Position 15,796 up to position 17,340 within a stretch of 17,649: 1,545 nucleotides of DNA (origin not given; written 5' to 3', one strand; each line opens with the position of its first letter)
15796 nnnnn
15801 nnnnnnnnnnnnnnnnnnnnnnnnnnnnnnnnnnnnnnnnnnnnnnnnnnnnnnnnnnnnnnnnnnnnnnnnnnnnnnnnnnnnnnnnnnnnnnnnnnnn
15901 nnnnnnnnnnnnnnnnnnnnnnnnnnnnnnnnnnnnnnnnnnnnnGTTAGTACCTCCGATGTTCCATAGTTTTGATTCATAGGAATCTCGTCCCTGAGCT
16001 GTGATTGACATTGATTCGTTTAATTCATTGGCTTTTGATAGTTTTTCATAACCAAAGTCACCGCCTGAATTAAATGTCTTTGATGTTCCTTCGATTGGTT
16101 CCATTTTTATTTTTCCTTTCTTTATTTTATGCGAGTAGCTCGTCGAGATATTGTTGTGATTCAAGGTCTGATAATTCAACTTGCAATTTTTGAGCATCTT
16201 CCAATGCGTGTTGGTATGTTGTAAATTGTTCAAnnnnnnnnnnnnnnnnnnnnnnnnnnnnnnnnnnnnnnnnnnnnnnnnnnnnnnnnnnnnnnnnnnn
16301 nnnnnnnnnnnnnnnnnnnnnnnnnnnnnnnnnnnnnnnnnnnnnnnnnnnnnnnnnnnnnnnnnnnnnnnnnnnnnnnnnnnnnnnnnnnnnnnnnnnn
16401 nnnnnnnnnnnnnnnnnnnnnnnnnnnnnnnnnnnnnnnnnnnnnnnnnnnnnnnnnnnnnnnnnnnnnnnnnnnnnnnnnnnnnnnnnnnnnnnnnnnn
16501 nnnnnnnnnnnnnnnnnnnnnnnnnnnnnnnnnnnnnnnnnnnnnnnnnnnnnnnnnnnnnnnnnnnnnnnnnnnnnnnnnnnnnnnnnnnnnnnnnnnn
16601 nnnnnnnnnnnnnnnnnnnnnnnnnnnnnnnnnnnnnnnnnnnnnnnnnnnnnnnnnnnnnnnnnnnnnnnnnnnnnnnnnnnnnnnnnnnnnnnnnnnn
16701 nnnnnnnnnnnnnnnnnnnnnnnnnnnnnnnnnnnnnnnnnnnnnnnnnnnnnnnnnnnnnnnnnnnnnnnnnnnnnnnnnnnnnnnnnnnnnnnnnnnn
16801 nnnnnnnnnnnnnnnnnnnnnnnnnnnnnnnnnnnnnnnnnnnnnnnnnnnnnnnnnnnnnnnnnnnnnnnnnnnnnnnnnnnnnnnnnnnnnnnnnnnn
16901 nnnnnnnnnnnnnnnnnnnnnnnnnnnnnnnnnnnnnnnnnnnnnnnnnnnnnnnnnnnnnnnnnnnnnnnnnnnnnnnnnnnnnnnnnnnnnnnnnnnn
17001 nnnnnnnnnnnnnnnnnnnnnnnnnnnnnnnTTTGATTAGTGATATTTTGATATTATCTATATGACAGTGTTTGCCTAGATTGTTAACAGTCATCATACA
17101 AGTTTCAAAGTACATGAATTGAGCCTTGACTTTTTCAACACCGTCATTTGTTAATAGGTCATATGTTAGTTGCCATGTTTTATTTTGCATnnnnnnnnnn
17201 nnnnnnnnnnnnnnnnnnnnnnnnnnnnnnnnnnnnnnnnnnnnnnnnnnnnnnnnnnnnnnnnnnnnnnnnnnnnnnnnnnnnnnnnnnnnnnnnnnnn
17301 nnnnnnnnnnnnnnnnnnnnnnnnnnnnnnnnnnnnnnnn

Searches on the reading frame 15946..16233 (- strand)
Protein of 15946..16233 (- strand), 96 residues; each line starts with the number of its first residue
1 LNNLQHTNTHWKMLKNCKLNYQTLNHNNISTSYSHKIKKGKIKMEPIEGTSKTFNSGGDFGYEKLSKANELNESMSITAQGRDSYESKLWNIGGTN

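Call 27: search_protein_families(library=pfam, proteins=[window:15946-16233:-], max_evalue=0.1)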
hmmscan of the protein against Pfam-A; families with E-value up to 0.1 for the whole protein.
window:15946-16233:- (96 aa): 0 families

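Call 29: search_protein_families(library=phrogs, proteins=[window:15946-16233:-], max_evalue=0.01)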
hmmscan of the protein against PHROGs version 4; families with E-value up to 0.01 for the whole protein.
window:15946-16233:- (96 aa): 1 family
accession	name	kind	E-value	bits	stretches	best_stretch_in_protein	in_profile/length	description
phrog_24433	-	unknown function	1.1e-06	29.7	1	52-95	15-55/56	-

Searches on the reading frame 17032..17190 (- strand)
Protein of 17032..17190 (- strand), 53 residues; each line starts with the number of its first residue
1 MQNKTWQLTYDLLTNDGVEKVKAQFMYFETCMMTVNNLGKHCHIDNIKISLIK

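Call 27: search_protein_families(library=pfam, proteins=[window:17032-17190:-], max_evalue=0.1)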
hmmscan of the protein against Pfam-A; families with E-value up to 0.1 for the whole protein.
window:17032-17190:- (53 aa): 1 family
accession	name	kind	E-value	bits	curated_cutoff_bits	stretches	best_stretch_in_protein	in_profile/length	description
PF03501.21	S10_plectin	-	0.063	13.8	26.9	0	4-27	57-80/93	Plectin/S10 domain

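Call 29: search_protein_families(library=phrogs, proteins=[window:17032-17190:-], max_evalue=0.01)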
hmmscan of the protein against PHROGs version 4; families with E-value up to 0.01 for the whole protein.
window:17032-17190:- (53 aa): 0 families

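Call 67: search_solved_structures(query=window:17032-17190:-, max_evalue=1)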
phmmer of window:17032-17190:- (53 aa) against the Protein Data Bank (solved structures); distinct sequences matched with E-value up to 1: 0.
